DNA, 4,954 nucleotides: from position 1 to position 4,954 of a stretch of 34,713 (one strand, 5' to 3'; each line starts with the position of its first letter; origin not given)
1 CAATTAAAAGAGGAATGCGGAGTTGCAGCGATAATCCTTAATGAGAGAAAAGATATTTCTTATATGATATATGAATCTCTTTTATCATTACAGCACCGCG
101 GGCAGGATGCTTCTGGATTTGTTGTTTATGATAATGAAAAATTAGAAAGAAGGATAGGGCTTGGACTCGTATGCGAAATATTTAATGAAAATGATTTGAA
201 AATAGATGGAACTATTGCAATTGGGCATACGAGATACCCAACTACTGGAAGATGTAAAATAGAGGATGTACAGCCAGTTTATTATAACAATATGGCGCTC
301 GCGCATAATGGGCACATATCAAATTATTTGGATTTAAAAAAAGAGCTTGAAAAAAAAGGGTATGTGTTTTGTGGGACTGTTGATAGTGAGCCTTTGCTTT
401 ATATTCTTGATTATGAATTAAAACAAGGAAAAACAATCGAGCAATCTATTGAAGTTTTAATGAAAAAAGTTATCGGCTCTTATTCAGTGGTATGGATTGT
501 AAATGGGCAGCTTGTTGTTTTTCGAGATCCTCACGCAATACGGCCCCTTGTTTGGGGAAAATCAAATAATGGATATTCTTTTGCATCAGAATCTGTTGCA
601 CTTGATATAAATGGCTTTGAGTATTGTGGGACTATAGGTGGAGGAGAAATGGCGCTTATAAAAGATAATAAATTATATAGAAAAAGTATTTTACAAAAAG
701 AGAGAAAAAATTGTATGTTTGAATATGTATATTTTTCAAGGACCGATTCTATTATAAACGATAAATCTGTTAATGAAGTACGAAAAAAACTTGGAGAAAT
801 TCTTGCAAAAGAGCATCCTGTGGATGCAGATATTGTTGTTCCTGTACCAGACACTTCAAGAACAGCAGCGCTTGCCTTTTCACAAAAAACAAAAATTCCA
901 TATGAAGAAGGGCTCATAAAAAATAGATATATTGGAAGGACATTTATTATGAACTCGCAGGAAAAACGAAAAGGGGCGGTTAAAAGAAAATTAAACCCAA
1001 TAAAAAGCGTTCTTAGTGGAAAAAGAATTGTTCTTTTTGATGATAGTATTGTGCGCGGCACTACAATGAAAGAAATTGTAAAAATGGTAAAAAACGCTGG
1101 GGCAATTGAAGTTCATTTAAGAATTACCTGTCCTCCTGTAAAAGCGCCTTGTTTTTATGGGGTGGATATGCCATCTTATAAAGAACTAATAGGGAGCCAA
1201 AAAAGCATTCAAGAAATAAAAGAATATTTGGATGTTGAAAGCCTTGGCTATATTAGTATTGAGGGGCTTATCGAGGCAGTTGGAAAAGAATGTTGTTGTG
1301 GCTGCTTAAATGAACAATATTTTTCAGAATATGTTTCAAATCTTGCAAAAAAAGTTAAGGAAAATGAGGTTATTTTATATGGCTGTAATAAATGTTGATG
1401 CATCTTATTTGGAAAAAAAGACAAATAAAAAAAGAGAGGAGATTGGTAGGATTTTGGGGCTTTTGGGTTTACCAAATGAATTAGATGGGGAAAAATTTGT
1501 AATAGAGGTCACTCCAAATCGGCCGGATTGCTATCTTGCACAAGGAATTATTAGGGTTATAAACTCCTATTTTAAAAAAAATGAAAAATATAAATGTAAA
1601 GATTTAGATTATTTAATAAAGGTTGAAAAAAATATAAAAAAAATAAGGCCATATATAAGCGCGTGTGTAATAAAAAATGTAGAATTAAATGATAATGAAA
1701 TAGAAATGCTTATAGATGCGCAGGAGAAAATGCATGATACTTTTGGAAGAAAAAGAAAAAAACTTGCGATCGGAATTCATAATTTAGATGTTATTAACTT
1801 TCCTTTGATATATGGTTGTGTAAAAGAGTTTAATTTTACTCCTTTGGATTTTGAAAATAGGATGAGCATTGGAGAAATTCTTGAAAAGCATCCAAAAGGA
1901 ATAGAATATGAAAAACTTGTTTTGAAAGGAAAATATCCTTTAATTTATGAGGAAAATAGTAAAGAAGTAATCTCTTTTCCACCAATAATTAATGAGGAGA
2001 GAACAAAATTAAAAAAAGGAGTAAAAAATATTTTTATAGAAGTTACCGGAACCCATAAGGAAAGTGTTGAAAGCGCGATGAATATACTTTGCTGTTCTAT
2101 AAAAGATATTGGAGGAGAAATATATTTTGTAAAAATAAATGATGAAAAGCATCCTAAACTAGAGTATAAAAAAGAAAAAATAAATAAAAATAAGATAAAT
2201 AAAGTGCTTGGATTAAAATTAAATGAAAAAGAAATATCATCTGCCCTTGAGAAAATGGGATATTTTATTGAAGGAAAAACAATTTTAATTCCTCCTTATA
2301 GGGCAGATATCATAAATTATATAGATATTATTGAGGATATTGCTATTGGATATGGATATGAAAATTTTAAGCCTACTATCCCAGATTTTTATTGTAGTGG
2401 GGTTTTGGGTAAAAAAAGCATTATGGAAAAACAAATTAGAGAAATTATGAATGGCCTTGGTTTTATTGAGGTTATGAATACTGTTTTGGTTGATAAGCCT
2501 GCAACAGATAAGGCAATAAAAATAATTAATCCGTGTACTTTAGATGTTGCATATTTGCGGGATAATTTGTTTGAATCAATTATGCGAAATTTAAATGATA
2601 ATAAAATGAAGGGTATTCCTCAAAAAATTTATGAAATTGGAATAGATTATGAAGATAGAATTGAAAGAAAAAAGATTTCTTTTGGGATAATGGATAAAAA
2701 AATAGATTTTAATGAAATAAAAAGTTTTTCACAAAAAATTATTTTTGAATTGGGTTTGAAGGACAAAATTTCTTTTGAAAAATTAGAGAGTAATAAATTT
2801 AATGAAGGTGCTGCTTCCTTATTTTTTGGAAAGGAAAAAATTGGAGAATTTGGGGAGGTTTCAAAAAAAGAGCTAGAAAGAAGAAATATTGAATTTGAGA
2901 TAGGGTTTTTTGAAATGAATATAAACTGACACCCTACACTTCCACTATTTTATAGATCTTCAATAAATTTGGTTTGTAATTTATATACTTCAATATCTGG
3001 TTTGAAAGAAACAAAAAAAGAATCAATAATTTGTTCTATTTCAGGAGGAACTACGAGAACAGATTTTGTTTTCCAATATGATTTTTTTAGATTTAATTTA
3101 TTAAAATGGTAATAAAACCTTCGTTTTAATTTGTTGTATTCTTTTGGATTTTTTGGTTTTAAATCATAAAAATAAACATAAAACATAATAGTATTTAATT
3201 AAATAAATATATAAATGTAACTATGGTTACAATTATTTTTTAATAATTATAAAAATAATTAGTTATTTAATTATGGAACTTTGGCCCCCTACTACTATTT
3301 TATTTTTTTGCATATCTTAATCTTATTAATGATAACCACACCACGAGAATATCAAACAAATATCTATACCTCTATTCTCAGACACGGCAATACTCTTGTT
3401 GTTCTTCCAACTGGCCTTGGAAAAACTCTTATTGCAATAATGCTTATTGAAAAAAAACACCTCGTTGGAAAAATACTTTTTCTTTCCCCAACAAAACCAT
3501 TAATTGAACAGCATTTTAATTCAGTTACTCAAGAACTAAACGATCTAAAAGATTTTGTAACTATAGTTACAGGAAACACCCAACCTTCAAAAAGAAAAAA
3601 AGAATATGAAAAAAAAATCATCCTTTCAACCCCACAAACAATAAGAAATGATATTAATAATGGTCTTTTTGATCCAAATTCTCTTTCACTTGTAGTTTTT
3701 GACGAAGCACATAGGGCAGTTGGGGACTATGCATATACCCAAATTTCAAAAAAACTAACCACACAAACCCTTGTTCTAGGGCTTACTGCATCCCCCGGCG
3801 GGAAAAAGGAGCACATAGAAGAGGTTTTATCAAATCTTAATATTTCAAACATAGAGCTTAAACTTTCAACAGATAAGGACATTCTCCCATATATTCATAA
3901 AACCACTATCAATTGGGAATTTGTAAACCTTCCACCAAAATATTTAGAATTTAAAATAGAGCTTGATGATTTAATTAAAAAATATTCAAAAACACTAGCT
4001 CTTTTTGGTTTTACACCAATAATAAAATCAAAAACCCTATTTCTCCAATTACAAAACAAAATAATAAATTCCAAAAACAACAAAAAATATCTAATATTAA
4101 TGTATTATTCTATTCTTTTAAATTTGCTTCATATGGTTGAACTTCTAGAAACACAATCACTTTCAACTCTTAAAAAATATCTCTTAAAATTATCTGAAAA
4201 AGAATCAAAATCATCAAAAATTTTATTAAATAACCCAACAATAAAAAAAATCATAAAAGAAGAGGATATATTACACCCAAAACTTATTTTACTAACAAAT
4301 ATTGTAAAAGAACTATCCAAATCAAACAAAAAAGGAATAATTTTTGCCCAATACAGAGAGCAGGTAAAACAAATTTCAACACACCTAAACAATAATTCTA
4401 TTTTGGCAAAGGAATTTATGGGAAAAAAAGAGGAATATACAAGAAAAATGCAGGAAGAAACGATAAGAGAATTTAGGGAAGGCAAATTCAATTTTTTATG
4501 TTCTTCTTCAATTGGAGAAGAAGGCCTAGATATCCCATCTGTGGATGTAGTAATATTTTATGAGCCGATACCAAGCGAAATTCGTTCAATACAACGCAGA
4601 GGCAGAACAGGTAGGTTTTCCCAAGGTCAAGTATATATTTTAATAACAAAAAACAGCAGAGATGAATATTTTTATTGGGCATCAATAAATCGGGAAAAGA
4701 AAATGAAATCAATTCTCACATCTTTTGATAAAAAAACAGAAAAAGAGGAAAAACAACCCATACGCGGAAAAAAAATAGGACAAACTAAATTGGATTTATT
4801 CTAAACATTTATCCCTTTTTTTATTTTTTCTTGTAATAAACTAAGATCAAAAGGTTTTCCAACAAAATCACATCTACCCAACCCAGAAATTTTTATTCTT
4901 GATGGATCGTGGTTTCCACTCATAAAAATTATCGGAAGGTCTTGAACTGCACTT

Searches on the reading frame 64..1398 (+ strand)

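Call 8: search_protein_families(library=pfam, proteins=[window:64-1398:+], max_evalue=0.001)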
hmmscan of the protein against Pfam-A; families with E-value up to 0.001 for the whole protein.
window:64-1398:+ (444 aa): 3 families
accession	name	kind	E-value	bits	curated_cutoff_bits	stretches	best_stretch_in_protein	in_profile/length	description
PF13522.11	GATase_6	-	1.8e-19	70.5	27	1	45-176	6-130/130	Glutamine amidotransferase domain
PF13537.11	GATase_7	-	2.7e-17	63.4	25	1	67-180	11-121/123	Glutamine amidotransferase domain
PF00156.33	Pribosyltran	-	8.8e-07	28.8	26.3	1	234-354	10-122/158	Phosphoribosyl transferase domain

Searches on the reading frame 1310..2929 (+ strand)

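Call 8: search_protein_families(library=pfam, proteins=[window:1310-2929:+], max_evalue=0.001)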
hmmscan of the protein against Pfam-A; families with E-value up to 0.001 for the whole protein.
window:1310-2929:+ (539 aa): 3 families
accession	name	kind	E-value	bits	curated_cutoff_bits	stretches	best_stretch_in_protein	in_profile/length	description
PF17759.6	tRNA_synthFbeta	-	5.4e-24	85.3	22.4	1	363-538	11-214/214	Phenylalanyl tRNA synthetase beta chain CLM domain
PF03484.21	B5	-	7.3e-20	71.4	28.6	1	291-350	3-67/67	tRNA synthetase B5 domain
PF03483.22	B3_4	-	3.2e-05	24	29.3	1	101-255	5-134/174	B3/4 domain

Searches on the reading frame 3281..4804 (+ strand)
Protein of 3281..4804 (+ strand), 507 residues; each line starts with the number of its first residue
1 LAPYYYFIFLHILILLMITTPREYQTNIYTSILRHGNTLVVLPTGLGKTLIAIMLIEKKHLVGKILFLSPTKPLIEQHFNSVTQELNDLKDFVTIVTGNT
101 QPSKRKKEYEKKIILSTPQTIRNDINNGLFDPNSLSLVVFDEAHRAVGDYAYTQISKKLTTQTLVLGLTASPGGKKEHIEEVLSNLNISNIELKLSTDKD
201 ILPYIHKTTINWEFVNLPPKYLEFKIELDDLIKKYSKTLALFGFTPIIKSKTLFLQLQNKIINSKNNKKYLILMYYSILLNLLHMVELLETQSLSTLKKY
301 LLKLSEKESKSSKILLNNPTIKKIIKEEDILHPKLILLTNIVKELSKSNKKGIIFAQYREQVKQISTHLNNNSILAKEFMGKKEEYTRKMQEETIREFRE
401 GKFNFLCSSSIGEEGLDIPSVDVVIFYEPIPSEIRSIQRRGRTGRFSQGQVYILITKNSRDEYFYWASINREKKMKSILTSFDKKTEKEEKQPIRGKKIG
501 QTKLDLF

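Call 8: search_protein_families(library=pfam, proteins=[window:3281-4804:+], max_evalue=0.001)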
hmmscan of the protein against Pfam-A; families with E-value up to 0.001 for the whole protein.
window:3281-4804:+ (507 aa): 4 families
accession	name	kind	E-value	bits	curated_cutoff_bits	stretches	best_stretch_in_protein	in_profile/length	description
PF04851.21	ResIII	-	2.2e-25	89.9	22.5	1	20-172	3-162/164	Type III restriction enzyme, res subunit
PF00270.35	DEAD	-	2.6e-22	79.8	26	1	23-173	2-161/167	DEAD/DEAH box helicase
PF00271.37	Helicase_C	-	3.2e-22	79.3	23.5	1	338-446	6-109/110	Helicase conserved C-terminal domain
PF21210.2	RNA_helicase_helical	-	2.4e-10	40.9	27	1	254-325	29-107/108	Putative ATP-dependent RNA helicase, helical bundle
